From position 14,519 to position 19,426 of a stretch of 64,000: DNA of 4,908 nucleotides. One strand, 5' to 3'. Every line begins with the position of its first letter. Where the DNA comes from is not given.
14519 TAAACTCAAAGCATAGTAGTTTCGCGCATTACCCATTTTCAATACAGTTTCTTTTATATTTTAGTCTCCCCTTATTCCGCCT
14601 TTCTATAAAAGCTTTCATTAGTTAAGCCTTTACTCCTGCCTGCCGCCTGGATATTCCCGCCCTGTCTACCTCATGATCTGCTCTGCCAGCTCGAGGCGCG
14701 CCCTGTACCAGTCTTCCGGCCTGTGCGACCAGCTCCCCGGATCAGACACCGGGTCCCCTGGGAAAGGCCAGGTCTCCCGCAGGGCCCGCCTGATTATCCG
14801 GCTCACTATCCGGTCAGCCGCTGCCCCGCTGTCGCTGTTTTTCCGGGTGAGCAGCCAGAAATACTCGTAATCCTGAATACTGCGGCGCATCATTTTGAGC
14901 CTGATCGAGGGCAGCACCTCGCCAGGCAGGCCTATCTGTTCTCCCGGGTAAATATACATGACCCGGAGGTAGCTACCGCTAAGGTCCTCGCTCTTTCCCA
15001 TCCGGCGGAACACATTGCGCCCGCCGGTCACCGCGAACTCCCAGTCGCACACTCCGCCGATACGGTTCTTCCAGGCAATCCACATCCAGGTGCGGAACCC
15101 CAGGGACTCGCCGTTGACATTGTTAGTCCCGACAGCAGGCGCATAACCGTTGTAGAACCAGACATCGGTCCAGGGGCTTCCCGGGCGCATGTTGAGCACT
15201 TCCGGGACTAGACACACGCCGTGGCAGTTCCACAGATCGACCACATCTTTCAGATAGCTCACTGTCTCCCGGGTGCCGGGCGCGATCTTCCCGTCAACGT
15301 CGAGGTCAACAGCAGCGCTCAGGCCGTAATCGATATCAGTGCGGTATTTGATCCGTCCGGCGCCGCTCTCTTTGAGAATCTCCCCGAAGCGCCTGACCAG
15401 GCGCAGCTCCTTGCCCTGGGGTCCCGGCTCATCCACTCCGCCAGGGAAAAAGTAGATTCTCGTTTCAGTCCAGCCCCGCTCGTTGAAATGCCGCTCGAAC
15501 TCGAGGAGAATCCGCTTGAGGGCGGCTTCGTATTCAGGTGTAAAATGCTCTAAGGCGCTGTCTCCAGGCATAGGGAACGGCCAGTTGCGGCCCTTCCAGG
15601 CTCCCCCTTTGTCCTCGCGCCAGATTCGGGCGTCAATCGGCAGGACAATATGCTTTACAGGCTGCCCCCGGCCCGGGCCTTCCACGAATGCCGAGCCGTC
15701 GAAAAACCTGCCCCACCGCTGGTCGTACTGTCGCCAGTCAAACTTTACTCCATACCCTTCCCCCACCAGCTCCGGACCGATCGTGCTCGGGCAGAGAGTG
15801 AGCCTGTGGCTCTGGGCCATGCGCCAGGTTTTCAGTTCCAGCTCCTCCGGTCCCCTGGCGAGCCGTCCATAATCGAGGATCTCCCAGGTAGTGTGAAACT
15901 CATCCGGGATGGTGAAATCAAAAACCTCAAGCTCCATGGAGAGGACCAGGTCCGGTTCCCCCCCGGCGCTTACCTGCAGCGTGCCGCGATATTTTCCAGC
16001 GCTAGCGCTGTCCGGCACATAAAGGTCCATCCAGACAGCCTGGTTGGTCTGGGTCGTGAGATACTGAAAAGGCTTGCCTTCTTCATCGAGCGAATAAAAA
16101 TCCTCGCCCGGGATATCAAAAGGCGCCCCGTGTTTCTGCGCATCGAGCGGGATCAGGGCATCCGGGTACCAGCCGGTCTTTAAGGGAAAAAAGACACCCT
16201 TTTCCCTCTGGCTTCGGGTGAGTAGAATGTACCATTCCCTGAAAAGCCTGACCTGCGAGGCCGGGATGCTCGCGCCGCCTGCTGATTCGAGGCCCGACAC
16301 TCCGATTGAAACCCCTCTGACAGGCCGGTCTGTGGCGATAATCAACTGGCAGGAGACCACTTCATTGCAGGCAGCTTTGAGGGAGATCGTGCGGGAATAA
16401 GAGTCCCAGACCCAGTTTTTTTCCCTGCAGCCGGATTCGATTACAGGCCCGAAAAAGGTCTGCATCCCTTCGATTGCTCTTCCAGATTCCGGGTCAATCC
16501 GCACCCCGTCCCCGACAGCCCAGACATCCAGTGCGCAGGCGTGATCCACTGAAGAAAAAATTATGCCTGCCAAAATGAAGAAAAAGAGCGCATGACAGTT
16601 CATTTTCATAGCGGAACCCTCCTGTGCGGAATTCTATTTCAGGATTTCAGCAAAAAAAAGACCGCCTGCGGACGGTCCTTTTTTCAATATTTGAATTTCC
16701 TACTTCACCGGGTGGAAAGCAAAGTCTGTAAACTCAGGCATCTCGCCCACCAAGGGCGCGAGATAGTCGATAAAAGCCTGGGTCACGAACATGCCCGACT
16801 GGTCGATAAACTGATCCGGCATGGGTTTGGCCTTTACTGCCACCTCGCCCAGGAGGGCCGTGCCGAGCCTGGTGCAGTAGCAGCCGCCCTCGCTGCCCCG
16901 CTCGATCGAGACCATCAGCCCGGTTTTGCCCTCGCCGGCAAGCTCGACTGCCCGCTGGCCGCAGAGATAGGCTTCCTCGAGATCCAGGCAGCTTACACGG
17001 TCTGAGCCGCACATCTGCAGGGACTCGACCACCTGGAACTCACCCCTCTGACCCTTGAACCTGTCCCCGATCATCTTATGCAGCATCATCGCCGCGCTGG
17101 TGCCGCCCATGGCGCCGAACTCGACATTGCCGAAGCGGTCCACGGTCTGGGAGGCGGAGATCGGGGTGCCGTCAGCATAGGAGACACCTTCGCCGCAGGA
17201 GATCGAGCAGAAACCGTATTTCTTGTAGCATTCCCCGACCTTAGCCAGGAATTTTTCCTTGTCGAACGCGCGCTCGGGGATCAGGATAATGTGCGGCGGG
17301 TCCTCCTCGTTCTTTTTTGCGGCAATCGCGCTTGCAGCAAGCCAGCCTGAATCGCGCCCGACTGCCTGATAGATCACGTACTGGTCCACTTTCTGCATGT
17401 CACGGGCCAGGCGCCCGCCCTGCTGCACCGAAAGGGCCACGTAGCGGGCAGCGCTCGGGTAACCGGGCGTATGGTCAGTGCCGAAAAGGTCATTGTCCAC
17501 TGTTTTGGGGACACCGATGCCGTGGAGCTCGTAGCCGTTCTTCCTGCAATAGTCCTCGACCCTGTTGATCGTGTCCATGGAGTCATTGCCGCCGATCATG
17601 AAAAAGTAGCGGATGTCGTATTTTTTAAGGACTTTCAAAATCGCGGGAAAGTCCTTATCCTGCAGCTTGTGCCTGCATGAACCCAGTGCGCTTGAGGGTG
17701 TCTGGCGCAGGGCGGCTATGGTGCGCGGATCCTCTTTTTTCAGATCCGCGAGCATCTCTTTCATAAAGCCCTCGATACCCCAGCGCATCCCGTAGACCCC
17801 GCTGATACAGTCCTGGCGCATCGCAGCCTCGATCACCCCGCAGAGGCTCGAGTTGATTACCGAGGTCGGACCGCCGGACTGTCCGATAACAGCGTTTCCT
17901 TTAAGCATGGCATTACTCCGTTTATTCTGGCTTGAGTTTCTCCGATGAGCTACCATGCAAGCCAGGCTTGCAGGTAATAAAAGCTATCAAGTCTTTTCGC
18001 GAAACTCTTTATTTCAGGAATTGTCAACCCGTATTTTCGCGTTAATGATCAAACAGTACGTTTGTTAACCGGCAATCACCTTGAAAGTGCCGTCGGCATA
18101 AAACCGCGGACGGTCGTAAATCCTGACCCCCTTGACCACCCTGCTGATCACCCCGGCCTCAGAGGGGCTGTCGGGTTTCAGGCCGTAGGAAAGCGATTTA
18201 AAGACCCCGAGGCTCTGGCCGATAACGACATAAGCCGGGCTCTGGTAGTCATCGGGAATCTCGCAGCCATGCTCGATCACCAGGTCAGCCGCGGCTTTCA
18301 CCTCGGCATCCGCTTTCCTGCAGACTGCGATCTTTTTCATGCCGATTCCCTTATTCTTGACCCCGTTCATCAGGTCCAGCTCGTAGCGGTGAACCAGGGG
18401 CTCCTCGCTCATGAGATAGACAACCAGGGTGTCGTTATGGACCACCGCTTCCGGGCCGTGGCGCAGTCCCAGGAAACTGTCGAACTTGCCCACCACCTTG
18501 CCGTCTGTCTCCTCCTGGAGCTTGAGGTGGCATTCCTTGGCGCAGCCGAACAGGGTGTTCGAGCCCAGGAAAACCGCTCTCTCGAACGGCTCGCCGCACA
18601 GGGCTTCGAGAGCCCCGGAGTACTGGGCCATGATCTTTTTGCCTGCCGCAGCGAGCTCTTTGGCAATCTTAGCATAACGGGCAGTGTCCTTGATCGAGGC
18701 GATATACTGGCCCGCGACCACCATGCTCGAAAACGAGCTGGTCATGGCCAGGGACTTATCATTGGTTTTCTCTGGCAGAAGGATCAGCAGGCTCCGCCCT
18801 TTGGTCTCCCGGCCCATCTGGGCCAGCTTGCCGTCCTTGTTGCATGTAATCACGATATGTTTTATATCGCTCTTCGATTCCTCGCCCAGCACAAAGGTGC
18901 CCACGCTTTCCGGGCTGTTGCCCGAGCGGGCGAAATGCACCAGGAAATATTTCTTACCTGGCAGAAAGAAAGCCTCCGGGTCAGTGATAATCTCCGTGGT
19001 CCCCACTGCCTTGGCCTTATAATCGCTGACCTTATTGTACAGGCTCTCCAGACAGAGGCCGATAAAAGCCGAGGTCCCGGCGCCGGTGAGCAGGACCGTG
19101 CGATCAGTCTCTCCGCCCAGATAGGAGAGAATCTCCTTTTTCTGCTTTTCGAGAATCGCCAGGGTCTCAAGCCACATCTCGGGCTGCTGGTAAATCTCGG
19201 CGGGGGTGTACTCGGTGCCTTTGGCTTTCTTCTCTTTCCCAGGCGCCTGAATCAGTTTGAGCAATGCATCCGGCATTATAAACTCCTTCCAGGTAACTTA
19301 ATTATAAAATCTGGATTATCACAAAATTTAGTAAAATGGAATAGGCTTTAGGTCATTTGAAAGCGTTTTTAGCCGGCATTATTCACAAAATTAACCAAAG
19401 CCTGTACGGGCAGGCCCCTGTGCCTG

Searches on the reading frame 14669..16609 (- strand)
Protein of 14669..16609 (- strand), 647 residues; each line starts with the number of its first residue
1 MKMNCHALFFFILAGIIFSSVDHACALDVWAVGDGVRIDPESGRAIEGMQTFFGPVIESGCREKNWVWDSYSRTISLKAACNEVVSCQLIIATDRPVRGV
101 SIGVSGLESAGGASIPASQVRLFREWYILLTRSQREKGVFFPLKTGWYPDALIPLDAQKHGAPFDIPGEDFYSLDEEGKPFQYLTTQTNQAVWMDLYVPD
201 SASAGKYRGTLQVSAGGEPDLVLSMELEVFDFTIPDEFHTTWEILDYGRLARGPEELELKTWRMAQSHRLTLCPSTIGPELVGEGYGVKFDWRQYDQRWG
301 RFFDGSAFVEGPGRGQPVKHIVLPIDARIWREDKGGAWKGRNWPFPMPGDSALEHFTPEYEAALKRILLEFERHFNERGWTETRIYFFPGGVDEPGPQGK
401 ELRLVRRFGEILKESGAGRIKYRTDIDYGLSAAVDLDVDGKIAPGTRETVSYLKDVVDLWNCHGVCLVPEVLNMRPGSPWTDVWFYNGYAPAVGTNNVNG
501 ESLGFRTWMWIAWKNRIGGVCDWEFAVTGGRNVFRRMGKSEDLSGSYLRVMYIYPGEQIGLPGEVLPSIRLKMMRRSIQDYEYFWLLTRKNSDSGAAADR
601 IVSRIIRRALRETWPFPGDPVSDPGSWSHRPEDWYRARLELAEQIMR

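Call 31: search_protein_families(library=pfam, proteins=[window:14669-16609:-], max_evalue=0.0001)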
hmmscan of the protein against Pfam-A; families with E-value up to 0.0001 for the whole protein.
window:14669-16609:- (647 aa): 2 families
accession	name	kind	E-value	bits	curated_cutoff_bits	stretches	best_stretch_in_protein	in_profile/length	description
PF22680.2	Glyco_hydro_123_N_2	-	3e-11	43.8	27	1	70-214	18-141/142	Glycoside hydrolase 123 N-terminal domain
PF19543.5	GH123_N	-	4.5e-05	22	22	0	186-236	262-312/969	Glycoside hydrolase 123, N-terminal domain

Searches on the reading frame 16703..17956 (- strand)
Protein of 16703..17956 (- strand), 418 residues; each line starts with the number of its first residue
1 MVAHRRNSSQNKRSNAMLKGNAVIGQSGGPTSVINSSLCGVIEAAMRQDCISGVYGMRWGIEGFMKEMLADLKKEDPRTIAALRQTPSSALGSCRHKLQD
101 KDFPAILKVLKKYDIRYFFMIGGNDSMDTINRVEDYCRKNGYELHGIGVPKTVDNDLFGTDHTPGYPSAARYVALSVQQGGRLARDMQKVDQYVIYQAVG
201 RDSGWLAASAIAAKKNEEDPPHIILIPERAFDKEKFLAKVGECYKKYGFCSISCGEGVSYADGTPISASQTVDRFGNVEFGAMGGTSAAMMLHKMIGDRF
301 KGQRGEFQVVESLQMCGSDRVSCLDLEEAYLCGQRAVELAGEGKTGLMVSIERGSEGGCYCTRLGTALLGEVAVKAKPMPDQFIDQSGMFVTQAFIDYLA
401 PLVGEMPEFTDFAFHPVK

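Call 31: search_protein_families(library=pfam, proteins=[window:16703-17956:-], max_evalue=0.0001)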
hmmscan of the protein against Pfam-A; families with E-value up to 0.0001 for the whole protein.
window:16703-17956:- (418 aa): 1 family
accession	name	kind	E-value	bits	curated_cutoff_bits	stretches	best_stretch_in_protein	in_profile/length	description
PF00365.25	PFK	-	1.6e-42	146.2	30.9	1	23-316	3-255/277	Phosphofructokinase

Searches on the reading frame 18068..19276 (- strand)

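Call 31: search_protein_families(library=pfam, proteins=[window:18068-19276:-], max_evalue=0.0001)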
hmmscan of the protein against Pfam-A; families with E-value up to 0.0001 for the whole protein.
window:18068-19276:- (403 aa): 1 family
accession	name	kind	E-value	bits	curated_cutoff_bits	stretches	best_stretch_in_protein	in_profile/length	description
PF01380.27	SIS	-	1.7e-06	28.3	25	0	59-191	6-127/131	SIS domain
